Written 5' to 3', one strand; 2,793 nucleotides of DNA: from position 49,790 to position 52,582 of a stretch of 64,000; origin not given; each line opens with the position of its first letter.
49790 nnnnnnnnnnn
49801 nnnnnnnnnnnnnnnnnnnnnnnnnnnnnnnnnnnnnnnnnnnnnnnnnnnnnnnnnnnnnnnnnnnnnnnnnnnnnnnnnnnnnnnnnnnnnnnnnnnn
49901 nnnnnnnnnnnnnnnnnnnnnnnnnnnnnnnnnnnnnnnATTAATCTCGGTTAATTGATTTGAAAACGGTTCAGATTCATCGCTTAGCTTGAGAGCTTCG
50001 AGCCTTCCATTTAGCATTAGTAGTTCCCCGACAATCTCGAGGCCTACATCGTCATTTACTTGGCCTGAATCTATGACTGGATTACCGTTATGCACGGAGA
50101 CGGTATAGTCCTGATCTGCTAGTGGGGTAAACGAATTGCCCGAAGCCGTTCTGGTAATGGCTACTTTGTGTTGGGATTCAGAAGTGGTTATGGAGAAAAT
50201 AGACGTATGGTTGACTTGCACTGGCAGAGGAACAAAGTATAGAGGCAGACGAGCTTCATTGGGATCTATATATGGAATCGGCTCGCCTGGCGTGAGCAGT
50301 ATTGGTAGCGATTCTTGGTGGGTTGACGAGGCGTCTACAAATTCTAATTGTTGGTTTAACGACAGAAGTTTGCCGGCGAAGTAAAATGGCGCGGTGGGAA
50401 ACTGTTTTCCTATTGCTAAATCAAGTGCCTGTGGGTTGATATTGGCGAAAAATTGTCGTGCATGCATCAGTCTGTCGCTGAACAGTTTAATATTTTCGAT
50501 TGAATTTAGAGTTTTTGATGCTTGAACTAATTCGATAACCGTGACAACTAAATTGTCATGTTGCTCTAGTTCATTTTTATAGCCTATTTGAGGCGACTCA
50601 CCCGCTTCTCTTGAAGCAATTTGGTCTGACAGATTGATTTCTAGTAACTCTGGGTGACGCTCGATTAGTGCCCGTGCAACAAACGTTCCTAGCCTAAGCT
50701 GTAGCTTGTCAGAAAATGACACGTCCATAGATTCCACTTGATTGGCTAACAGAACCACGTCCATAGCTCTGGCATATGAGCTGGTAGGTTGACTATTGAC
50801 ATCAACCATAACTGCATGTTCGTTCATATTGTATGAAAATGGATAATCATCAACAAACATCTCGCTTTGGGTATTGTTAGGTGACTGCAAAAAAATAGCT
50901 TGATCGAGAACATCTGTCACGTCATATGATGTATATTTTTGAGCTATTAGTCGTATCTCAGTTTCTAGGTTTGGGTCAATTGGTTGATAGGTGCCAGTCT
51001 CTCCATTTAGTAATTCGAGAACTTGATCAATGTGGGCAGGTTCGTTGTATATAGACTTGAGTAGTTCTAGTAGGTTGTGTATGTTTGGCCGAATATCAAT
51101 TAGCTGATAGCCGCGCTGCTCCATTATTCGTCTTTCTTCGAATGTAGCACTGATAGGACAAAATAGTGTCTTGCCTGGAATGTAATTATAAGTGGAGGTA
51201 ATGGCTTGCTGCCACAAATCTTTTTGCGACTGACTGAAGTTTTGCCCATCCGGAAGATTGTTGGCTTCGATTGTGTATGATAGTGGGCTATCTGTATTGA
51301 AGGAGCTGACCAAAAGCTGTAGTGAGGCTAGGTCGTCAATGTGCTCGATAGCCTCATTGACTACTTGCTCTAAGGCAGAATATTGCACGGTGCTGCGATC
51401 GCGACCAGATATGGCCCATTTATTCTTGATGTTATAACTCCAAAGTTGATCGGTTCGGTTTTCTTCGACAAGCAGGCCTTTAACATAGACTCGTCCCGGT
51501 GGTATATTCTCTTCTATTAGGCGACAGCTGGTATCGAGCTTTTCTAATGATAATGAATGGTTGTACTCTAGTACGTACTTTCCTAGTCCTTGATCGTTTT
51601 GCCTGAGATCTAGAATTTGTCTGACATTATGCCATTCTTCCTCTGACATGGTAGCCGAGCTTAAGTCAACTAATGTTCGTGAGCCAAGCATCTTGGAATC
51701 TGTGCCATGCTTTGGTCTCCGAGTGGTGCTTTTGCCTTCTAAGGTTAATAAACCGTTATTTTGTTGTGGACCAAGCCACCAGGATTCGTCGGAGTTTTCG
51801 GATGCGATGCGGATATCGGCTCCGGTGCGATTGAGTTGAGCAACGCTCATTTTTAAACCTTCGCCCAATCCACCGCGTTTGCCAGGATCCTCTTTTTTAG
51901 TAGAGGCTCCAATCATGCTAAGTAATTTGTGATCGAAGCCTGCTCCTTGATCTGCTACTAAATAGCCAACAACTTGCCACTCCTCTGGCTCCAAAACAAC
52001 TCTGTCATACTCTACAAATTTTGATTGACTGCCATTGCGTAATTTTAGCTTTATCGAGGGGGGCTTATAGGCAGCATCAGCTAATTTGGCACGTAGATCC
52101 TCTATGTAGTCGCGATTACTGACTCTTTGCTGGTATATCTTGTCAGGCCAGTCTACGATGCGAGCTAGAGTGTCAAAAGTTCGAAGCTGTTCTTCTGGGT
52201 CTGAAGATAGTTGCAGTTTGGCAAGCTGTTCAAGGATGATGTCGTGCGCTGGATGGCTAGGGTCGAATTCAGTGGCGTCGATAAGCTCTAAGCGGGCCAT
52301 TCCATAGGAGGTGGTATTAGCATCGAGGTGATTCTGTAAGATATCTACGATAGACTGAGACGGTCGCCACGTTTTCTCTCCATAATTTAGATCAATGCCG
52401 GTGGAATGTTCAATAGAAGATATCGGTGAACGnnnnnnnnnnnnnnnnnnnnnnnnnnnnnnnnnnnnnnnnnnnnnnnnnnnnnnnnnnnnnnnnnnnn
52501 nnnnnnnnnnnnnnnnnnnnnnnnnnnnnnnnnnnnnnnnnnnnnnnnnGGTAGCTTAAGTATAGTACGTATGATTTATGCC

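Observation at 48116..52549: Stand-alone 1477-aa protein with two tandem GHKL ATPase modules and a C-terminal HExxH motif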

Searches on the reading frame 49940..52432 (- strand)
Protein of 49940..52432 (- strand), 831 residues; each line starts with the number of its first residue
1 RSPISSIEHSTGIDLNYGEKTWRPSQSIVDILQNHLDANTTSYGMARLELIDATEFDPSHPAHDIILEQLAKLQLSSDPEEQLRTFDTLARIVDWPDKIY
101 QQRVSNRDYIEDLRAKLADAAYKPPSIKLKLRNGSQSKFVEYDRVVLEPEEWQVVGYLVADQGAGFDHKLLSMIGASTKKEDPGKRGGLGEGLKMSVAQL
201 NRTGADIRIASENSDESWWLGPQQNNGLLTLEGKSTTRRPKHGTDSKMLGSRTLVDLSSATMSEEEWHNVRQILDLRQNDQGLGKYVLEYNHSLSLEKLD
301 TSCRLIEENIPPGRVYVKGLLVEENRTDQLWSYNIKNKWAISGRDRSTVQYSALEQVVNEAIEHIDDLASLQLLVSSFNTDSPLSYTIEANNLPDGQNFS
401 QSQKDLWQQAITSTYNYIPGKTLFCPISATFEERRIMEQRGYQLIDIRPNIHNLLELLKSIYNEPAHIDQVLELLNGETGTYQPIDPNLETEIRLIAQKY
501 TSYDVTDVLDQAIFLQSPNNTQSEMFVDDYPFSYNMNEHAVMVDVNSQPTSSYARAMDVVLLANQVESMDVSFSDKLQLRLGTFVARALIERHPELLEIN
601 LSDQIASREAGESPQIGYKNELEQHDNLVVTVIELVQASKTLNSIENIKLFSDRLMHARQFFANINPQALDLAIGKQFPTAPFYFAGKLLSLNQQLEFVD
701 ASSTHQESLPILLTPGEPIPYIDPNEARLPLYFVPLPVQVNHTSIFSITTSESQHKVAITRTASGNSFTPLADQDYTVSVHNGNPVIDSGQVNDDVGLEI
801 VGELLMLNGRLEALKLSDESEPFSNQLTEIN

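Call 40: predict_structure(alignment_id=A3)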
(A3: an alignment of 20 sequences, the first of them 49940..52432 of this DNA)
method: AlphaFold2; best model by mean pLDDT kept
length: 831 residues; sequences in the alignment: 20
mean_pLDDT: 75.6   pTM: 0.54
mean pLDDT of the five models: 75.6, 74.9, 74.0, 72.4, 69.9
residues with pLDDT >= 90: 156; 70-90: 427; 50-70: 173; < 50: 75
segments of 3 or more residues with pLDDT < 50: 176-182, 242-246, 477-481, 521-523, 600-616, 773-792, 812-814, 820-831
pLDDT, mean of each block of 10 residues (from residue 1): 82 82 85 86 84 66 81 84 85 68 68 86 91 95 94 95 81 56 53 86 92 88 89 84 56 94 91 92 91 76 79 90 89 87 73 91 89 84 71 83 92 89 85 85 80 82 86 61 75 78 67 74 55 78 75 77 79 69 73 62 43 50 77 78 76 83 72 62 75 76 59 64 56 77 71 69 68 45 39 61 72 51 37 35
secondary structure, 60 per line:
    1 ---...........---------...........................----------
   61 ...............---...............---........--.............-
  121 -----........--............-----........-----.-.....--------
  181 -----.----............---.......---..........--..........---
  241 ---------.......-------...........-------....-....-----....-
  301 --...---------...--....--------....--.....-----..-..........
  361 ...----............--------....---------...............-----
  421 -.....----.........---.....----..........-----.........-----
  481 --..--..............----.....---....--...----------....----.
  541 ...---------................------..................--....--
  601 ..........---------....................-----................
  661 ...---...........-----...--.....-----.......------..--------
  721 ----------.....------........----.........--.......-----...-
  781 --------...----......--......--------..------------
elements in order (helices of 4 or more, strands of 3 or more residues): E4-14 H24-50 H61-75 H79-93 H97-104 H107-119 E126-133 E136-141 H142-147 E153-160 H168-172 H191-202 E206-212 E216-225 E228-237 E250-256 H264-274 H282-285 H296-299 E303-305 E315-317 E320-323 E332-335 H351-363 H368-379 H388-391 H401-415 E422-426 H431-439 E443-447 H452-461 H468-475 H487-500 H505-509 E513-516 E532-535 E540-543 H553-568 H575-592 H595-598 H601-610 H620-639 H645-663 H667-677 E683-685 E688-692 E698-700 H701-704 E731-735 E742-749 E754-762 E765-771 E777-779 E789-791 E796-801 E804-809

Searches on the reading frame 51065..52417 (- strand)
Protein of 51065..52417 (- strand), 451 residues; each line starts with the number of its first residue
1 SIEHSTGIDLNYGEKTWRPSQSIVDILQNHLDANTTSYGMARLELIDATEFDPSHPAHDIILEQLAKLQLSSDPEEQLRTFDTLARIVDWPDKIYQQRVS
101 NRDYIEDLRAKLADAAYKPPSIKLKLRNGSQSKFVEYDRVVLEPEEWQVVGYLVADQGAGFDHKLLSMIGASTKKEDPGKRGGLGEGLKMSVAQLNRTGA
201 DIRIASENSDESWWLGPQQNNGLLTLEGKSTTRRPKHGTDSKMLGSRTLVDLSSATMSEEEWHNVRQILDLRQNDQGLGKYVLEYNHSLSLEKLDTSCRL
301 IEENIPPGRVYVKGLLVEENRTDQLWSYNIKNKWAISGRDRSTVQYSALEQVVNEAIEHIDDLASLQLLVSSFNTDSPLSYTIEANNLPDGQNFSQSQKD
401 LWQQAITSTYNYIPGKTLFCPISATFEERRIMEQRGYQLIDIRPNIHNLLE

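Call 91: search_dna_similar(query=window:51065-52417:-, collection=phages, mode=protein, max_evalue=0.01, max_rows=25)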
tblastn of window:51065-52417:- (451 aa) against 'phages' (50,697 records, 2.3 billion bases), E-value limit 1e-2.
Records with a match: 3; places in all: 3; records where one place covers at least 80% of the query: 0.
Best place of each record, by identity: <60% 3.
By first word of the organism name: Vibrio 3.
By host as written in the record: - 3.
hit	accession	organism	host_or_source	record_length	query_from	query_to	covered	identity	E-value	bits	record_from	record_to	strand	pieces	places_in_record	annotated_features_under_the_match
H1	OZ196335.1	Vibrio phage K412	Seawater and oysters mix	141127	168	370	45%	27.0%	1e-5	54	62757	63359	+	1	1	hypothetical protein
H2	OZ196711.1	Vibrio phage K460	Seawater and oysters mix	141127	168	370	45%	27.0%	1e-5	54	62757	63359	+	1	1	hypothetical protein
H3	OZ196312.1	Vibrio phage K470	Seawater and oysters mix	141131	168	370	45%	27.0%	1e-5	54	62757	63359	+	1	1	hypothetical protein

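Call 92: get_annotated_region(hit=H1, flank=5000)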
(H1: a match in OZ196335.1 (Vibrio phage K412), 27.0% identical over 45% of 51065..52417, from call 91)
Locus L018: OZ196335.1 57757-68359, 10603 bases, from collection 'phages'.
description: Vibrio phage K412 genome assembly, chromosome: VPK412_1.
organism: Vibrio phage K412 (NCBI taxid 3105691)
taxonomy: Viruses
host: -; source: Seawater and oysters mix; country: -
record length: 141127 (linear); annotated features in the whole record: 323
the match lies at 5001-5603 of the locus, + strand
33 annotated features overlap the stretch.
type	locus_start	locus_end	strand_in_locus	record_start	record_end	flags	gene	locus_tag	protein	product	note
CDS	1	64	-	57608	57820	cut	-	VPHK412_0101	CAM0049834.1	hypothetical protein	-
CDS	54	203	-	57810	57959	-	-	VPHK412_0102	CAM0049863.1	hypothetical protein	-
CDS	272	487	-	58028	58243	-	-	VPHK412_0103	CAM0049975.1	hypothetical protein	-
CDS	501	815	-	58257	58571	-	-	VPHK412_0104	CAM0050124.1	hypothetical protein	-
CDS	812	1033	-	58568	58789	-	-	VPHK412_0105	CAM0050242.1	hypothetical protein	-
CDS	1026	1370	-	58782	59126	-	-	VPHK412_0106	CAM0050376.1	hypothetical protein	-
CDS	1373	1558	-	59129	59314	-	-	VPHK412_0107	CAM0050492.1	hypothetical protein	-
CDS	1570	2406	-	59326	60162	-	-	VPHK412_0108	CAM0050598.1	HNH endonuclease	-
CDS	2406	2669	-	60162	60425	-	-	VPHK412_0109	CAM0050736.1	hypothetical protein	-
CDS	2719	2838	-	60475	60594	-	-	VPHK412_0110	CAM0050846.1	hypothetical protein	-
CDS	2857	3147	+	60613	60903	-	-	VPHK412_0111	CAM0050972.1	hypothetical protein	-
CDS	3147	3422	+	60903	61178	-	-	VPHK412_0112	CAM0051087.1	hypothetical protein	-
CDS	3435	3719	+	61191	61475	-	-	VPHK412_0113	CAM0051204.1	hypothetical protein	-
CDS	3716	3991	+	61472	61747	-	-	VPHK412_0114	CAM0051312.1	hypothetical protein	-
CDS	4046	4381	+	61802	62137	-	-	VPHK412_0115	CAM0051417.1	hypothetical protein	-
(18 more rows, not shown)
